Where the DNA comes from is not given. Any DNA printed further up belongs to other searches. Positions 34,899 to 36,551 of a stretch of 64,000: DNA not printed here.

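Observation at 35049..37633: Translationally coupled classical AAA+ ATPase plus 450-aa orphan partner: candidate two-gene immune module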

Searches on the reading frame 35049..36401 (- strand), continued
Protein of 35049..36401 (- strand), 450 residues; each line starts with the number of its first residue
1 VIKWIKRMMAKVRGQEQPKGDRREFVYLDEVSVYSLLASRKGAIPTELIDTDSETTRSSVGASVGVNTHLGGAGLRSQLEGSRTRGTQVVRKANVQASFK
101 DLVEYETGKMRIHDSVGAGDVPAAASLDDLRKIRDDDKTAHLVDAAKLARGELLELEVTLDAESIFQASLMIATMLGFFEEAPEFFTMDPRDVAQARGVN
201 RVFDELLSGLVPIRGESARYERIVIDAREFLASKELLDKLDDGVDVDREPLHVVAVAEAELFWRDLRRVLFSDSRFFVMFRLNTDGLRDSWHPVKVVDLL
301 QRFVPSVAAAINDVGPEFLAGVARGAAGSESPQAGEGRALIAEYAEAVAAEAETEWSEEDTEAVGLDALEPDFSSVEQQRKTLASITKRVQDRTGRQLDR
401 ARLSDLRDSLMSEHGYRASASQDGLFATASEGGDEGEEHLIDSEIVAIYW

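Call 78: search_protein_families(library=ncbifam, proteins=[window:35049-36401:-], max_evalue=0.001)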
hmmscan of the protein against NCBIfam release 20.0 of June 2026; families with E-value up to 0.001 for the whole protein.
window:35049-36401:- (450 aa): 0 families

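Call 79: search_protein_representatives(alignment_id=A1)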
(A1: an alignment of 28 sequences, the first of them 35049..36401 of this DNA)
Query: 28 sequences, 463 profile positions. Proteins with E-value up to 0.001 (for the whole library): 794; up to 1e-10: 674; up to 1e-30: 516. The best 150 are listed.
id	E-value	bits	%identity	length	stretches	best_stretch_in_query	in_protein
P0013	1.1e-181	621.4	-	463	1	2-463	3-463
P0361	2.7e-172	590.5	-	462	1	1-463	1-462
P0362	2.3e-171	587.4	-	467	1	2-463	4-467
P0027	1.3e-167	575.0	-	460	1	1-463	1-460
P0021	8.9e-165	565.7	-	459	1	5-463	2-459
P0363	4.8e-160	550.1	-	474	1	2-463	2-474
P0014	5.8e-160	549.8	-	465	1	3-463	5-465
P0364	2.3e-159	547.8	-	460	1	1-463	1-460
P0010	2.4e-159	547.8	-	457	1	1-463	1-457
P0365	3.4e-159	547.3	-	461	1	1-463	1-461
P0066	1.7e-157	541.7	-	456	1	1-463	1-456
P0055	2.3e-157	541.2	-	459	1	1-463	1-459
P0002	2.7e-157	541.0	-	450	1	8-463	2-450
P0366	1.2e-156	538.9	-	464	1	1-463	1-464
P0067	3.1e-156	537.5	-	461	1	1-463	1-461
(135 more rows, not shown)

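Call 88: search_solved_structures(query=A1, max_evalue=1)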
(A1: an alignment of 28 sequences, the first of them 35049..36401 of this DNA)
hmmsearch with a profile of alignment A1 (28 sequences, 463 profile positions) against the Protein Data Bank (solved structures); distinct sequences matched with E-value up to 1: 1.
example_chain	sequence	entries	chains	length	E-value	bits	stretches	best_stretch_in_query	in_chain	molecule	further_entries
6clz_B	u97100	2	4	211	0.5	12.6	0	313-413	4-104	Apolipoprotein A-I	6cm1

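Call 90: fold_search(model_id=the predicted structure, library=viral)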
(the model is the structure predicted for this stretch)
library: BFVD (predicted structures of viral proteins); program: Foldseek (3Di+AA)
matches with E <= 10: 93; with E <= 0.001: 0
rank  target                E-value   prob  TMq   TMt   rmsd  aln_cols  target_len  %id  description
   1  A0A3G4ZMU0            1.3e-01  0.07  0.07  0.11  28.8       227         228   14  Uncharacterized protein [Terrestrivirus sp.]
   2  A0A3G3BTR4            2.8e-01  0.11  0.11  0.15  25.7       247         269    8  Uncharacterized protein [Blue fish point virus]
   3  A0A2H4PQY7            3.9e-01  0.06  0.09  0.12  31.3       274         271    7  Uncharacterized protein [Streptomyces phage Manuel]
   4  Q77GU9                7.2e-01  0.01  0.08  0.04  29.3       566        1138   10  DNA-directed DNA polymerase [Culex nigripalpus nucleopolyhedrovirus (isolate Florida/1997)]
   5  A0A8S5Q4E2            8.5e-01  0.08  0.09  0.23  11.3       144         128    6  Uncharacterized protein [Siphoviridae sp. ctLqe90]
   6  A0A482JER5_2          1.1e+00  0.02  0.09  0.06  36.4       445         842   13  (no name in the UniProt tables at hand)
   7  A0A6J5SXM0            1.3e+00  0.02  0.09  0.12  27.9       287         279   10  Capsid protein [uncultured Caudovirales phage]
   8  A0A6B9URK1            1.6e+00  0.02  0.09  0.10  25.1       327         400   10  (no name in the UniProt tables at hand)
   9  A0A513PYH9            1.7e+00  0.03  0.11  0.14  19.7       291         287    9  Major capsid protein (Fragment) [Suid betaherpesvirus 2]
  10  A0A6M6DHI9            1.9e+00  0.01  0.06  0.06  23.6       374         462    5  (no name in the UniProt tables at hand)
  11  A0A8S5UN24            2.1e+00  0.01  0.08  0.10  26.4       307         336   10  NTP-PPase-like protein [Siphoviridae sp. ctzr51]
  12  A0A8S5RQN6            2.3e+00  0.05  0.07  0.20  19.0       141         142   11  Uncharacterized protein [Ackermannviridae sp.]
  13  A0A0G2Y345            2.3e+00  0.01  0.05  0.11  14.9       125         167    9  Uncharacterized protein [Acanthamoeba polyphaga mimivirus Kroon]
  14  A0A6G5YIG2            2.5e+00  0.03  0.09  0.18   8.4        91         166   14  (no name in the UniProt tables at hand)
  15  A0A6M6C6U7            2.7e+00  0.06  0.08  0.15  15.0        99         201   15  Polyprotein (Fragment) [Iflavirus sp.]
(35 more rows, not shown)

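Call 91: search_dna_similar(query=window:35049-36401:-, collection=phages, mode=protein, max_evalue=0.001, max_rows=15)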
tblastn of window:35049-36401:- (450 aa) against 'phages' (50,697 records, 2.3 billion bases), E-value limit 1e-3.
No match.

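Call 92: find_related_loci(query=A1, collection=viral_contigs, flank=8000)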
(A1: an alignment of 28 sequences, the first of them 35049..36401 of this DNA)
Query A1 (450 aa) in viral_contigs; peptide patterns used: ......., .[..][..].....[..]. (x = any residue, [..] = any of these).
14 stretches matched a pattern, but none encodes a relative of the query by tblastn (E <= 1e-3).

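Call 94: search_protein_families(library=pfam, proteins=[L018:4596-6899:-, L018:5349-7256:+, L025:6084-7292:-, L029:5895-6509:-, L029:6501-7082:+, L059:1295-6484:+, L034:9854-14062:+], max_evalue=0.00001)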
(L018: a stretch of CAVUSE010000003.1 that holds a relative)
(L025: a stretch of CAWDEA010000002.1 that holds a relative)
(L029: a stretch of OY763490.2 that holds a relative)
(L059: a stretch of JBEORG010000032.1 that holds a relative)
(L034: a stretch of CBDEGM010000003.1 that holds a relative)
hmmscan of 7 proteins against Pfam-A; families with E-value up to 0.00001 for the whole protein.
L018:4596-6899:- (767 aa): 5 families
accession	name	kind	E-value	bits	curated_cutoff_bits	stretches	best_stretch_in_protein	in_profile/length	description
PF00239.26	Resolvase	-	4.5e-19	69.4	23.3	1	51-202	1-144/145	Resolvase, N terminal domain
PF12728.13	HTH_17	-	4.5e-14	52.9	27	1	656-699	1-42/51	Helix-turn-helix domain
PF07508.19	Recombinase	-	3.2e-12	47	21.1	1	229-346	5-101/102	Recombinase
PF13408.12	Zn_ribbon_recom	-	5.1e-08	33.6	25.3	1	364-421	1-55/58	Recombinase zinc beta ribbon domain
PF00376.29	MerR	-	8.1e-06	26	28.2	0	658-686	1-29/38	MerR family regulatory protein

L018:5349-7256:+ (635 aa): 0 families

L025:6084-7292:- (402 aa): 5 families
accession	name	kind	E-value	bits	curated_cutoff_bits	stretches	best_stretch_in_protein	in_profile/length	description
PF00665.32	rve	-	3e-24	85.6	32.6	1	224-323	2-101/102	Integrase core domain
PF13276.12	HTH_21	-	2.6e-19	69.6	28.1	1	143-197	3-58/60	HTH-like domain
PF01527.26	HTH_Tnp_1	-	1.6e-13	51.1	24.1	1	1-80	1-74/75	Transposase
PF13683.12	rve_3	-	3.1e-13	49.7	26.5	1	313-378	2-67/67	Integrase core domain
PF13333.12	rve_2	-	1.7e-12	47.7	22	1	331-382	1-52/56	Integrase core domain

L029:5895-6509:- (204 aa): 0 families

L029:6501-7082:+ (193 aa): 0 families

L059:1295-6484:+ (1729 aa): 1 family
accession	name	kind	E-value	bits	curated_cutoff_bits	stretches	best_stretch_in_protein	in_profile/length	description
PF07669.17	Eco57I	-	1e-12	48.9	25.3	0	1058-1104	47-90/171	Eco57I restriction-modification methylase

L034:9854-14062:+ (1402 aa): 0 families
